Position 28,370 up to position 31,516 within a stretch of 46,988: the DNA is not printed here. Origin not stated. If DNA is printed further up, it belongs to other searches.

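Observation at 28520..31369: Single 949-aa ORF fusing an O-antigen-ligase/polymerase-like (Wzy_C) module to an ArnT/PMT-like GT-C module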

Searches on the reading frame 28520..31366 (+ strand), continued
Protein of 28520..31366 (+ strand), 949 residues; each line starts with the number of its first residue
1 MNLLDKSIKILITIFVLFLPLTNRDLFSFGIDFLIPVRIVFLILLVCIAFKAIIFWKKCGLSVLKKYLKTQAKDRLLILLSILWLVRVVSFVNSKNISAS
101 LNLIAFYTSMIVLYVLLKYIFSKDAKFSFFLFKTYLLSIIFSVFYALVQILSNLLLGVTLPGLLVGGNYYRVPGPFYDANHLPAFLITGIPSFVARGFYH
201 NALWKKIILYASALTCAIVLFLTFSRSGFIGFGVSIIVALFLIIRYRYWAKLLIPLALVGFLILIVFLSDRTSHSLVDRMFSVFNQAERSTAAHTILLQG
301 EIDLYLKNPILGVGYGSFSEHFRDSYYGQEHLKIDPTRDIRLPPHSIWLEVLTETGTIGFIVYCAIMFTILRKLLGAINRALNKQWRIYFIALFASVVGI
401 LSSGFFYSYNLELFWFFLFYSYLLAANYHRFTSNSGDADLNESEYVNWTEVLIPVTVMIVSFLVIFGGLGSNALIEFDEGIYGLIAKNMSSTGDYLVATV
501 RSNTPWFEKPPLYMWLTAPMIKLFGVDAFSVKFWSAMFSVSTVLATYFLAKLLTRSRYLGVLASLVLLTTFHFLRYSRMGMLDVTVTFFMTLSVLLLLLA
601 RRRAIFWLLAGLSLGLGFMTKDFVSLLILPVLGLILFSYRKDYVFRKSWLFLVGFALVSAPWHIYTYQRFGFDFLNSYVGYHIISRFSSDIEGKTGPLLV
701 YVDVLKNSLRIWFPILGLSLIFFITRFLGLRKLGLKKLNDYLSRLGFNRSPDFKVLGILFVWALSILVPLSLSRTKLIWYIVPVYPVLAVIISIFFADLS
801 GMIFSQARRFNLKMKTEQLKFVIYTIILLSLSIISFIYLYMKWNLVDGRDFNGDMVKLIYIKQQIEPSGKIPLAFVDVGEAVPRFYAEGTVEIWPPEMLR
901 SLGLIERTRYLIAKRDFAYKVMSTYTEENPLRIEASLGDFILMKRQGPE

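Call 31: fold_search(model_id=the predicted structure, library=pdb)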
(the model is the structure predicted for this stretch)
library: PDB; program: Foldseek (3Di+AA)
matches with E <= 10: 170; with E <= 0.001: 15
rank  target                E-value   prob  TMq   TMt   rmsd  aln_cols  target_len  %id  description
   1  5f15                  2.2e-12  1.00  0.39  0.65   6.7       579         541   16  Crystal Structure of ArnT from Cupriavidus metallidurans bound to Undecaprenyl phosphate (released 2016-02-17)
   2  5ezm                  2.4e-11  1.00  0.37  0.62   7.1       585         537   16  Crystal Structure of ArnT from Cupriavidus metallidurans in the apo state (released 2016-02-17)
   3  7tpg_B                2.0e-06  1.00  0.31  0.64   6.1       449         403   15  Single-Particle Cryo-EM Structure of the WaaL O-antigen ligase in its ligand bound state (released 2022-04-06)
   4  8b6l_I                4.4e-05  1.00  0.30  0.39  17.5       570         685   13  Subtomogram average of the human Sec61-TRAP-OSTA-translocon (released 2022-12-07)
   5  9s6t_A                7.6e-05  1.00  0.33  0.58   8.2       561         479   13  Ternary cryo-EM structure of chicken ALG12 with Dol25-PP-GlcNAc2Man7, Dol25-P-Man, and Fab (released 2026-03-18)
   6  9n9j_I                8.5e-05  1.00  0.30  0.39  17.4       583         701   13  Structure of a GRP94 folding intermediate engaged with a CCDC134- and FKBP11-bound secretory translocon (released 2025-11-19)
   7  6s7t_A                1.2e-04  1.00  0.30  0.39  15.0       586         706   12  Cryo-EM structure of human oligosaccharyltransferase complex OST-B (released 2019-12-18)
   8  8agc_A                1.7e-04  1.00  0.28  0.37  16.1       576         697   12  Structure of yeast oligosaccharylransferase complex with lipid-linked oligosaccharide and non-acceptor peptide bound (released 2022-12-07)
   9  9i5k_A                1.9e-04  1.00  0.30  0.53  11.5       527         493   15  Structure of the Chaetomium thermophilum Pmt4 homodimer (C2 symmetry) (released 2025-12-24)
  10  7oci_F                2.6e-04  1.00  0.31  0.44  10.2       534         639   12  Cryo-EM structure of yeast Ost6p containing oligosaccharyltransferase complex (released 2022-02-16)
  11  8age_A                2.6e-04  1.00  0.30  0.42  11.0       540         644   12  Structure of yeast oligosaccharylransferase complex with acceptor peptide bound (released 2022-12-07)
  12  6s7o_A                3.0e-04  1.00  0.31  0.43  12.2       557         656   13  Cryo-EM structure of human oligosaccharyltransferase complex OST-A (released 2019-12-18)
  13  9s6u_A                3.3e-04  1.00  0.35  0.57   5.4       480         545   14  Ternary cryo-EM structure of human ALG9 with Dol25-PP-GlcNAc2Man8, Dol25-P-Man and Fab (released 2026-03-18)
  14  6ezn_F                4.0e-04  1.00  0.30  0.41  12.2       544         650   13  Cryo-EM structure of the yeast oligosaccharyltransferase (OST) complex (released 2018-01-17)
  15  8agb_A                4.7e-04  1.00  0.30  0.42  11.7       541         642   11  Structure of yeast oligosaccharylransferase complex with lipid-linked oligosaccharide bound (released 2022-12-07)
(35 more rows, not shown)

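Call 33: find_encoding_contigs(protein=P0002, flank=10000, max_places=2)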
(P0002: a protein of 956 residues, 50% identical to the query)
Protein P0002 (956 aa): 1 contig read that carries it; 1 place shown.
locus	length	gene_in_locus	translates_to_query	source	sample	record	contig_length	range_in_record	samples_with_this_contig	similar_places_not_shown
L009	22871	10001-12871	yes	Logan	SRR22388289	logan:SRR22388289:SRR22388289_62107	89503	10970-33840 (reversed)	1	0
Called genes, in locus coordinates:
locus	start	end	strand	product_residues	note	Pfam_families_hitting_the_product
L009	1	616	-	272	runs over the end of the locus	PF13489:Methyltransf_23, PF01209:Ubie_methyltran (weak), PF13847:Methyltransf_31, PF08241:Methyltransf_11, PF08242:Methyltransf_12 (weak), PF13649:Methyltransf_25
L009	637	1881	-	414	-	-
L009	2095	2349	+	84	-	-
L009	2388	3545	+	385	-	PF13439:Glyco_transf_4, PF00534:Glycos_transf_1, PF13692:Glyco_trans_1_4, PF13524:Glyco_trans_1_2 (weak)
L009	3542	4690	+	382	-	PF13439:Glyco_transf_4, PF20706:GT4-conflict (weak), PF00534:Glycos_transf_1, PF13692:Glyco_trans_1_4, PF13524:Glyco_trans_1_2 (weak)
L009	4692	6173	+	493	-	PF09852:DUF2079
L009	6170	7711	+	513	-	PF13231:PMT_2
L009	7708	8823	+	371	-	PF13439:Glyco_transf_4, PF13579:Glyco_trans_4_4, PF20706:GT4-conflict, PF00534:Glycos_transf_1, PF13692:Glyco_trans_1_4, PF13524:Glyco_trans_1_2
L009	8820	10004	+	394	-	PF13439:Glyco_transf_4 (weak), PF00534:Glycos_transf_1, PF13692:Glyco_trans_1_4, PF13524:Glyco_trans_1_2 (weak)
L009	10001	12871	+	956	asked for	PF04932:Wzy_C, PF02366:PMT, PF13231:PMT_2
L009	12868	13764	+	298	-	PF00535:Glycos_transf_2, PF13641:Glyco_tranf_2_3, PF13632:Glyco_trans_2_3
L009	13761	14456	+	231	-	PF00535:Glycos_transf_2, PF10111:Glyco_tranf_2_2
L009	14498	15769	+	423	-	PF00070:Pyr_redox (faint), PF01266:DAO, PF01593:Amino_oxidase, PF13450:NAD_binding_8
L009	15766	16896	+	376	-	PF13439:Glyco_transf_4, PF13579:Glyco_trans_4_4 (faint), PF20706:GT4-conflict (weak), PF00534:Glycos_transf_1, PF13692:Glyco_trans_1_4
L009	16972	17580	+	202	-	-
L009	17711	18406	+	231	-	PF04203:Sortase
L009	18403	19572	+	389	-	PF02366:PMT, PF13231:PMT_2, PF02366:PMT (weak), PF16192:PMT_4TMC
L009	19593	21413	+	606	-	PF13196:DUF4012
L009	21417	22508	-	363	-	PF13439:Glyco_transf_4 (faint), PF00534:Glycos_transf_1, PF13692:Glyco_trans_1_4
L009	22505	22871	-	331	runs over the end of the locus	PF01073:3Beta_HSD, PF01370:Epimerase, PF04321:RmlD_sub_bind, PF16363:GDP_Man_Dehyd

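Call 34: find_encoding_contigs(protein=P0007, flank=10000, max_places=2)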
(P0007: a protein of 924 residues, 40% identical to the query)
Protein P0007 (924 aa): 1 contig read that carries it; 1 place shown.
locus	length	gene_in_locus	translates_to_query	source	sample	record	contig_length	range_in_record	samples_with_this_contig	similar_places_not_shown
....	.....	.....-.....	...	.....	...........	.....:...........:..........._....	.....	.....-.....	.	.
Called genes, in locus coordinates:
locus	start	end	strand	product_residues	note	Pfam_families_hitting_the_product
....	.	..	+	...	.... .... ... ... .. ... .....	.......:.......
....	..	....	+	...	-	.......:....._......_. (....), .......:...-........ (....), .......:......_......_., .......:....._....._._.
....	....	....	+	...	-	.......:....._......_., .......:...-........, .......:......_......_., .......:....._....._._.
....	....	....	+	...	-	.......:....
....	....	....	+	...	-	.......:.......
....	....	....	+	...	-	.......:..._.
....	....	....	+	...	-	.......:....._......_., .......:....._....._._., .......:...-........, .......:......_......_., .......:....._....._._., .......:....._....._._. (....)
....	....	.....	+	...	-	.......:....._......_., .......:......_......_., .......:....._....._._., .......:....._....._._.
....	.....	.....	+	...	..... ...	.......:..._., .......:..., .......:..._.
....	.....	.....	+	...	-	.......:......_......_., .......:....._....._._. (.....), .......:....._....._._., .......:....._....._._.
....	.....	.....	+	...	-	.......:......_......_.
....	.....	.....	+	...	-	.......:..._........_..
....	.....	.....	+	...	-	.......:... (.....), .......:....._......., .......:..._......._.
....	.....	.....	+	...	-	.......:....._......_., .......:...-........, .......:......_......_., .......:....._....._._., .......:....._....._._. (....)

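Call 35: find_encoding_contigs(protein=P0028, flank=10000, max_places=1)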
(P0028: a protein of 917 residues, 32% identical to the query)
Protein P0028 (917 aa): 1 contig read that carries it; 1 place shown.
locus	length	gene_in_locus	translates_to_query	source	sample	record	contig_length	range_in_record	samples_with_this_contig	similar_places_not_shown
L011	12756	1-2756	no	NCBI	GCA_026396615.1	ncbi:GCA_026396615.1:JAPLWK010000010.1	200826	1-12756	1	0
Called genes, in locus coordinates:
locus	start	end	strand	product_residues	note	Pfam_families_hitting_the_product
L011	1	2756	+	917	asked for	PF04932:Wzy_C, PF02366:PMT, PF13231:PMT_2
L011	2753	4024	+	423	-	PF01943:Polysacc_synt, PF13440:Polysacc_synt_3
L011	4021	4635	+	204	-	PF05401:NodS, PF07021:MetW (weak), PF13489:Methyltransf_23, PF01728:FtsJ (weak), PF13847:Methyltransf_31, PF08241:Methyltransf_11, PF08242:Methyltransf_12, PF13649:Methyltransf_25, +2 more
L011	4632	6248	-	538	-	PF13231:PMT_2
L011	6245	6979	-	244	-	PF01522:Polysacc_deac_1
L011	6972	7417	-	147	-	-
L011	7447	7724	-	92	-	PF00535:Glycos_transf_2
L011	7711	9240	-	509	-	-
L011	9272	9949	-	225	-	PF05148:Methyltransf_8 (weak), PF13489:Methyltransf_23, PF01209:Ubie_methyltran (weak), PF08241:Methyltransf_11, PF08242:Methyltransf_12, PF13649:Methyltransf_25, PF13847:Methyltransf_31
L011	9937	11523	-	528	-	PF13231:PMT_2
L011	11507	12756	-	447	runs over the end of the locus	-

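Call 36: find_encoding_contigs(protein=P0035, flank=10000, max_places=1)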
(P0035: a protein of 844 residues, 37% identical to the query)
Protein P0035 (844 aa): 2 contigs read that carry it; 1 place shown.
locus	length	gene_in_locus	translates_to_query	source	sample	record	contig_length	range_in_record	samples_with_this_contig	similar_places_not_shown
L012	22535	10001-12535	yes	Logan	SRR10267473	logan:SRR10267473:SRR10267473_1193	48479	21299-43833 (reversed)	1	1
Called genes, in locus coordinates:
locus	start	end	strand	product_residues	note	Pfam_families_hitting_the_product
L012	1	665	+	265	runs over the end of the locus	PF16371:MetallophosN (faint)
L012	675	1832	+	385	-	PF13439:Glyco_transf_4, PF13579:Glyco_trans_4_4 (faint), PF00534:Glycos_transf_1, PF13692:Glyco_trans_1_4, PF20706:GT4-conflict (weak)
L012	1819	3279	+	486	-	PF09852:DUF2079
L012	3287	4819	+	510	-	PF13231:PMT_2 (weak)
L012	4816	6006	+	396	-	-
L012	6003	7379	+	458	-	PF02366:PMT, PF13231:PMT_2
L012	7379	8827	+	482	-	PF09852:DUF2079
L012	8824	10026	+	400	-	PF13692:Glyco_trans_1_4, PF13524:Glyco_trans_1_2 (weak)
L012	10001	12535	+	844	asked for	PF04932:Wzy_C, PF13231:PMT_2 (weak)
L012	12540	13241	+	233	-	PF00535:Glycos_transf_2, PF10111:Glyco_tranf_2_2 (weak)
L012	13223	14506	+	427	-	PF01266:DAO (faint), PF03486:HI0933_like (faint), PF13450:NAD_binding_8, PF01593:Amino_oxidase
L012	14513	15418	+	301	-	PF00535:Glycos_transf_2, PF13641:Glyco_tranf_2_3, PF13632:Glyco_trans_2_3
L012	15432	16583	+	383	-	PF13439:Glyco_transf_4, PF00534:Glycos_transf_1, PF13692:Glyco_trans_1_4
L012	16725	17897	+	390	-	PF13439:Glyco_transf_4, PF20706:GT4-conflict (weak), PF00534:Glycos_transf_1, PF13692:Glyco_trans_1_4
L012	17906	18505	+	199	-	PF02397:Bac_transf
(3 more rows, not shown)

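Call 37: find_encoding_contigs(protein=P0013, flank=10000, max_places=1)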
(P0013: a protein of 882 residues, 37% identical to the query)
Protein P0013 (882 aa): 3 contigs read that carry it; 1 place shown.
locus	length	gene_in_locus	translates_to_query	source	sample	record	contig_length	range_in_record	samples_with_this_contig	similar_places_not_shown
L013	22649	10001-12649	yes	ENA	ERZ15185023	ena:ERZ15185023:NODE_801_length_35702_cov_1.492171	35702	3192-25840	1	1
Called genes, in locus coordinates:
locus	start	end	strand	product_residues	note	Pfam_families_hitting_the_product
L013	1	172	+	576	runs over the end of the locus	PF02366:PMT, PF13231:PMT_2 (weak)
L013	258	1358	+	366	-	PF20706:GT4-conflict, PF00534:Glycos_transf_1, PF13692:Glyco_trans_1_4, PF13524:Glyco_trans_1_2 (faint)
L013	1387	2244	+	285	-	-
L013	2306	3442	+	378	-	PF13439:Glyco_transf_4, PF20706:GT4-conflict, PF00534:Glycos_transf_1, PF13692:Glyco_trans_1_4, PF13524:Glyco_trans_1_2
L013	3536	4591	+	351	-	PF00483:NTP_transferase, PF22640:ManC_GMP_beta-helix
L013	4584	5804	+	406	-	PF09594:GT87 (weak)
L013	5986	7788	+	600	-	-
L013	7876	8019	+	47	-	-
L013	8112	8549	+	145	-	-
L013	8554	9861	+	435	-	PF13692:Glyco_trans_1_4, PF00534:Glycos_transf_1, PF13524:Glyco_trans_1_2 (weak)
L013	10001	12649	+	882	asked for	PF04932:Wzy_C, PF02366:PMT, PF13231:PMT_2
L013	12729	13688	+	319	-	PF00535:Glycos_transf_2, PF13641:Glyco_tranf_2_3, PF13632:Glyco_trans_2_3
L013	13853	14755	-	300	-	PF13354:Beta-lactamase2, PF00144:Beta-lactamase (faint)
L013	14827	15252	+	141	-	-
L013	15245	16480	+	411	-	PF13439:Glyco_transf_4, PF20706:GT4-conflict, PF00534:Glycos_transf_1, PF13692:Glyco_trans_1_4, PF13524:Glyco_trans_1_2 (weak)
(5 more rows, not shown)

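Call 80: predict_structure(alignment_id=A3)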
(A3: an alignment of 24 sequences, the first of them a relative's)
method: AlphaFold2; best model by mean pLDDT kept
length: 844 residues; sequences in the alignment: 24
mean_pLDDT: 85.6   pTM: 0.81
mean pLDDT of the five models: 85.6, 84.8, 84.6, 83.2, 81.8
residues with pLDDT >= 90: 389; 70-90: 362; 50-70: 80; < 50: 13
segments of 3 or more residues with pLDDT < 50: 31-34, 170-172, 177-179
pLDDT, mean of each block of 10 residues (from residue 1): 79 93 66 59 88 87 86 87 94 89 84 92 92 93 92 79 60 50 78 94 89 90 78 87 92 87 76 59 63 77 88 84 85 81 66 88 95 96 88 95 89 83 95 78 53 76 91 88 90 91 80 89 92 78 92 96 91 95 91 93 95 88 95 94 94 84 91 93 88 67 93 93 84 91 83 92 88 92 91 90 92 90 89 94 84
secondary structure, 60 per line:
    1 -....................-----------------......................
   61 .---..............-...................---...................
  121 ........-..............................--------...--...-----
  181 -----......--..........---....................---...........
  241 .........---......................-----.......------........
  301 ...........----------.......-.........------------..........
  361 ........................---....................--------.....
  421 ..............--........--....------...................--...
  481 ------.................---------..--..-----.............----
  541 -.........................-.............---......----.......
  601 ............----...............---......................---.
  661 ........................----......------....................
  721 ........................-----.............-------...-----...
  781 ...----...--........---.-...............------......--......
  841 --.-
elements in order (helices of 4 or more, strands of 3 or more residues): H2-21 H39-61 H65-78 H80-98 H102-128 H130-159 E168-170 E173-175 H186-191 H194-203 H207-226 H230-249 H253-274 H280-286 H293-311 H322-328 H330-338 H351-384 H388-407 H416-434 H437-444 H447-450 H457-475 H487-503 H524-536 H542-566 H568-580 H584-589 H594-612 H617-631 H635-656 H660-684 H689-694 H701-744 H750-762 E770-772 H778-783 E788-790 H793-800 E806-811 H812-820 E827-832 E835-840
